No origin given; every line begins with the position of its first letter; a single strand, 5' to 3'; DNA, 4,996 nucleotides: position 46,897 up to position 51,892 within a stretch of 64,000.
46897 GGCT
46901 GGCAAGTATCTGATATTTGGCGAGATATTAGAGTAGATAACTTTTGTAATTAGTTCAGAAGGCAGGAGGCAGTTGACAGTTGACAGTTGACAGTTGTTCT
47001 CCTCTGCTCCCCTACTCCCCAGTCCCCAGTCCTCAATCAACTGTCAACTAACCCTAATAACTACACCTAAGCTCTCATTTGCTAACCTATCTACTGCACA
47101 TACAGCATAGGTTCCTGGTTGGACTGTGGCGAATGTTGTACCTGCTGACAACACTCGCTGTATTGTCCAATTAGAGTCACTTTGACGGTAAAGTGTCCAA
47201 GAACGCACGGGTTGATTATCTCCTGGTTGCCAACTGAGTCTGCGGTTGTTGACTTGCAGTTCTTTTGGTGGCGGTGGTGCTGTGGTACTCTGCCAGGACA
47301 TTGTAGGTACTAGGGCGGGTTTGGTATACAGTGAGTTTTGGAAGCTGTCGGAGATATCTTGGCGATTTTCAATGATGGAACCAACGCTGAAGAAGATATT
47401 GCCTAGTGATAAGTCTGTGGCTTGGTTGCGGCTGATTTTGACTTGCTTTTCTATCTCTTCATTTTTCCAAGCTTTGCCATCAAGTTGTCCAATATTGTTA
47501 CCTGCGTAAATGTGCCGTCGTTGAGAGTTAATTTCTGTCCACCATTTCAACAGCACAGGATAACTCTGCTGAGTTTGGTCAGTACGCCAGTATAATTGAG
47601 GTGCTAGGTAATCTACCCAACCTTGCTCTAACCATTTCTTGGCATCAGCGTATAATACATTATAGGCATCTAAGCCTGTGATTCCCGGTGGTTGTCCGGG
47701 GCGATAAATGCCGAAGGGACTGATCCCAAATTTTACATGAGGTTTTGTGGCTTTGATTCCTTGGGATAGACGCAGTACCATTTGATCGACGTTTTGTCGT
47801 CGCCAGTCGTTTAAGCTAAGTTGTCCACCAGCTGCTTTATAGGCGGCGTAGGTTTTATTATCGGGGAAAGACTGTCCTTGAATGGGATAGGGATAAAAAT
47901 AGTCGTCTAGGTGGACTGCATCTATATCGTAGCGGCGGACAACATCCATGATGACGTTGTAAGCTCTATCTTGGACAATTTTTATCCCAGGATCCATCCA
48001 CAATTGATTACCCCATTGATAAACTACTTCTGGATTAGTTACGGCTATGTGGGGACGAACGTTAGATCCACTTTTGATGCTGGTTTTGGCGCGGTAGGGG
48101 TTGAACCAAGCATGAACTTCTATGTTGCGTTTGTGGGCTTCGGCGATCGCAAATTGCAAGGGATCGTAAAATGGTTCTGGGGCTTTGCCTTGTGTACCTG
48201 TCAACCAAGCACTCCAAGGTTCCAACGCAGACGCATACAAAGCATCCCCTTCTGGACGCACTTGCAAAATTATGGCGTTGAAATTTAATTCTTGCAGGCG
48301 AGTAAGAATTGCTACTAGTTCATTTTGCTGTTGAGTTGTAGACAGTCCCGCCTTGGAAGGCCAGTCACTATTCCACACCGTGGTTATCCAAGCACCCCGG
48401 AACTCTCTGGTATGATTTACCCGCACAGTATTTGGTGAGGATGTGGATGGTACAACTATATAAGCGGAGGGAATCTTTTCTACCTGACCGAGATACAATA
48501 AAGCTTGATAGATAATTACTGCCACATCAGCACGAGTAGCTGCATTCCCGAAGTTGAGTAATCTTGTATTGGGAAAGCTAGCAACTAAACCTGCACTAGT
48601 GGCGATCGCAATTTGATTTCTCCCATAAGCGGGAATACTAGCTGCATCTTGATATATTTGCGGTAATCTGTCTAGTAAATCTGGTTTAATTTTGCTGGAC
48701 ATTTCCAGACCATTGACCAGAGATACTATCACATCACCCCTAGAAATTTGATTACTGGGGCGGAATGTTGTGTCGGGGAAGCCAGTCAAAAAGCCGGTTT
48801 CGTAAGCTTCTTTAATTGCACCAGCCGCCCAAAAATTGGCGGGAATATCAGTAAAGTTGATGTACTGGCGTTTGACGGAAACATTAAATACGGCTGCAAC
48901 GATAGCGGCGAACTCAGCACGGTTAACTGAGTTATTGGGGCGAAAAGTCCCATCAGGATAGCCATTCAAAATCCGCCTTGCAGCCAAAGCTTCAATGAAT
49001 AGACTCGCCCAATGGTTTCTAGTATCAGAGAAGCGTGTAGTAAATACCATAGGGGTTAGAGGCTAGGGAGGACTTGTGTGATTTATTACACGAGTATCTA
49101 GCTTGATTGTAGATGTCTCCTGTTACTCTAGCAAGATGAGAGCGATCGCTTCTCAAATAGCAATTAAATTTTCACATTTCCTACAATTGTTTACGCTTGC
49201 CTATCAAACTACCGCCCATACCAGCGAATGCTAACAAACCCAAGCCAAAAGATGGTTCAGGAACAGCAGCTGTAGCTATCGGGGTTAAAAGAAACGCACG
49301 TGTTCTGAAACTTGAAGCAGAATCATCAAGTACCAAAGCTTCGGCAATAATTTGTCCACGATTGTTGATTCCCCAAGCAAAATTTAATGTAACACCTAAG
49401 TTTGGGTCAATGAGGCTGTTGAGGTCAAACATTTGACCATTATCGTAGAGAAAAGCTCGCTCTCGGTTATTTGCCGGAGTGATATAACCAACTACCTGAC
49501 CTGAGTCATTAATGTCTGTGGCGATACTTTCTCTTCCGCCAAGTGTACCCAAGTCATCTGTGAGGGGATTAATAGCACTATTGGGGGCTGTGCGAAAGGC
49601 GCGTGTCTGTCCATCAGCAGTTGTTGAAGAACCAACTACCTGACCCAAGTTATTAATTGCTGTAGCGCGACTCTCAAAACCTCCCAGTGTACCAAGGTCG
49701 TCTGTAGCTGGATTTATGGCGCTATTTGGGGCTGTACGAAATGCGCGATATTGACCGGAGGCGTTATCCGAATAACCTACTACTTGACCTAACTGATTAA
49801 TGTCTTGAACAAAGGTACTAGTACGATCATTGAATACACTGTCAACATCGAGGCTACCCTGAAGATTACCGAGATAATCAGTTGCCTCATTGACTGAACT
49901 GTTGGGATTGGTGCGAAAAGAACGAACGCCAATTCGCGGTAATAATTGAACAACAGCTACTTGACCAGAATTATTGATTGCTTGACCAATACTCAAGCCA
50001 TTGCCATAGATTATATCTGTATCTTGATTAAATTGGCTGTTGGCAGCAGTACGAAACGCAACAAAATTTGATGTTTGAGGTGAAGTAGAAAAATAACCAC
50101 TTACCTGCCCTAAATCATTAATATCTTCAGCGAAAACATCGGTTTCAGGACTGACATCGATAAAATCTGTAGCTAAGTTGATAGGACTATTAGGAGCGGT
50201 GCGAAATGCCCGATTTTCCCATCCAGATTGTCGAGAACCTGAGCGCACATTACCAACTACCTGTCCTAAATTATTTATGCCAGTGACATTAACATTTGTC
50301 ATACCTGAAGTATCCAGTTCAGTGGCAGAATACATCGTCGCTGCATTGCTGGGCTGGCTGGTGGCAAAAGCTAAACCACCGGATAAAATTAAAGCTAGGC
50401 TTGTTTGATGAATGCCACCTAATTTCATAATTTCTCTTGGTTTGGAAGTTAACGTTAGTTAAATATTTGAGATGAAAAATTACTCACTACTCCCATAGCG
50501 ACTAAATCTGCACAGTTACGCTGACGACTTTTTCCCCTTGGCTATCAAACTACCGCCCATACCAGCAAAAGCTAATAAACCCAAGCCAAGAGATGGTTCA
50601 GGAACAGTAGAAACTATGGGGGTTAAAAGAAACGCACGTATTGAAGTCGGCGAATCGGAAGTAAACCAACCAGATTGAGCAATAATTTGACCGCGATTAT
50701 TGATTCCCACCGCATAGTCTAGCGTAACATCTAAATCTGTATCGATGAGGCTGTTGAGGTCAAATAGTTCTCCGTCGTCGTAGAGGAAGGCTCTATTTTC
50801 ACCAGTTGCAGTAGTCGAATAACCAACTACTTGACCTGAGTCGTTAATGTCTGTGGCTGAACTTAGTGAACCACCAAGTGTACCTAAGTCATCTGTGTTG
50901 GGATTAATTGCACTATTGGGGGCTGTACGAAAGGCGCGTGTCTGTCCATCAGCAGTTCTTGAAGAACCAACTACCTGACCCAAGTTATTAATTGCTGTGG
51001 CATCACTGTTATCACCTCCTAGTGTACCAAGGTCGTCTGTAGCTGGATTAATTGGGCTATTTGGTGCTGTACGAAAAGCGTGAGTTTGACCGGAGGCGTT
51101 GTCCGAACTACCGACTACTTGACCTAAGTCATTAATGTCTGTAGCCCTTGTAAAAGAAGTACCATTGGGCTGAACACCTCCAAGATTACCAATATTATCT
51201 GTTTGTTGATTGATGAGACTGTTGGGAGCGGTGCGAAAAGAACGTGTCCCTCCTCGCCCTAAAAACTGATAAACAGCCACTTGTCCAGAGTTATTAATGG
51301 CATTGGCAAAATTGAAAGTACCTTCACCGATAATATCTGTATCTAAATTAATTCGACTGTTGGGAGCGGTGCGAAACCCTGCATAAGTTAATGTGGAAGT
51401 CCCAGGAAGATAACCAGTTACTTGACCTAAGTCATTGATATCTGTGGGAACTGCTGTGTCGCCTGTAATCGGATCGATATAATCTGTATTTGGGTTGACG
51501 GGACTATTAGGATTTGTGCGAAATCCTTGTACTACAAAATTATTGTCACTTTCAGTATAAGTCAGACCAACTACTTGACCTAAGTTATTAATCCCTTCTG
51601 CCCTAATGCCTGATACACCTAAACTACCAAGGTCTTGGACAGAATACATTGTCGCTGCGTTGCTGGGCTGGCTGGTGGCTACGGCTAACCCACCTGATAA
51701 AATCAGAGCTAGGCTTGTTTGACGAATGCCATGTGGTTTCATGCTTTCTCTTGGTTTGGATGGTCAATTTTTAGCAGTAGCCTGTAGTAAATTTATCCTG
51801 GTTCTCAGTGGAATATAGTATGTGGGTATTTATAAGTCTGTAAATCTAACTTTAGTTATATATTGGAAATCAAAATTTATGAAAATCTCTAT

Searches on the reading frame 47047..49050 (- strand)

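Call 33: search_protein_families(library=pfam, proteins=[window:47047-49050:-], max_evalue=0.00001)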
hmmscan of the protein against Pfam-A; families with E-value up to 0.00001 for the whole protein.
window:47047-49050:- (668 aa): 2 families
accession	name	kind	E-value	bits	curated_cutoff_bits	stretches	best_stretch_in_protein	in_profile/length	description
PF02638.21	GHL10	-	8.1e-75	252.2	27.9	1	216-523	1-299/311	Glycosyl hydrolase-like 10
PF00395.25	SLH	-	9.4e-29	99.6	20.8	2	6-48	1-44/44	S-layer homology domain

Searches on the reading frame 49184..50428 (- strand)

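Call 33: search_protein_families(library=pfam, proteins=[window:49184-50428:-], max_evalue=0.00001)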
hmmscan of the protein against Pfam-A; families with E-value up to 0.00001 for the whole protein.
window:49184-50428:- (415 aa): 1 family
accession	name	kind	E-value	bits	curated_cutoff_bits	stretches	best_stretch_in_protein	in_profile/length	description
PF11949.14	DUF3466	-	1.2e-11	44.2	25.1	1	253-343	384-484/609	Protein of unknown function (DUF3466)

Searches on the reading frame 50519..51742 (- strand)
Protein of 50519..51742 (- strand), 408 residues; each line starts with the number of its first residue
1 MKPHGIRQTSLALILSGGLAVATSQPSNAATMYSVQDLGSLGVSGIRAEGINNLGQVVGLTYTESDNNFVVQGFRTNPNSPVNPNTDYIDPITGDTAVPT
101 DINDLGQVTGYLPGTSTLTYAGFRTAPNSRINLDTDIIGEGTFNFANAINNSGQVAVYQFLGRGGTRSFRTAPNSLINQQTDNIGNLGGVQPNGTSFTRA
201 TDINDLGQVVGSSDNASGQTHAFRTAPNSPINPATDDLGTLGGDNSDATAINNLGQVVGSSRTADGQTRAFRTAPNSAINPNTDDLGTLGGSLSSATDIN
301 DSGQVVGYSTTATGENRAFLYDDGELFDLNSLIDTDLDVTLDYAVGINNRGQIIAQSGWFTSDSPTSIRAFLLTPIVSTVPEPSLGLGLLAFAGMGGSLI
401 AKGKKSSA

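Call 33: search_protein_families(library=pfam, proteins=[window:50519-51742:-], max_evalue=0.00001)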
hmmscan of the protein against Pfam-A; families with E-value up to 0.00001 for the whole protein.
window:50519-51742:- (408 aa): 1 family
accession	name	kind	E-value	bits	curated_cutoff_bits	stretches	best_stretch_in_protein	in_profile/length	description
PF11949.14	DUF3466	-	8.8e-08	31.5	25.1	1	245-337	383-485/609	Protein of unknown function (DUF3466)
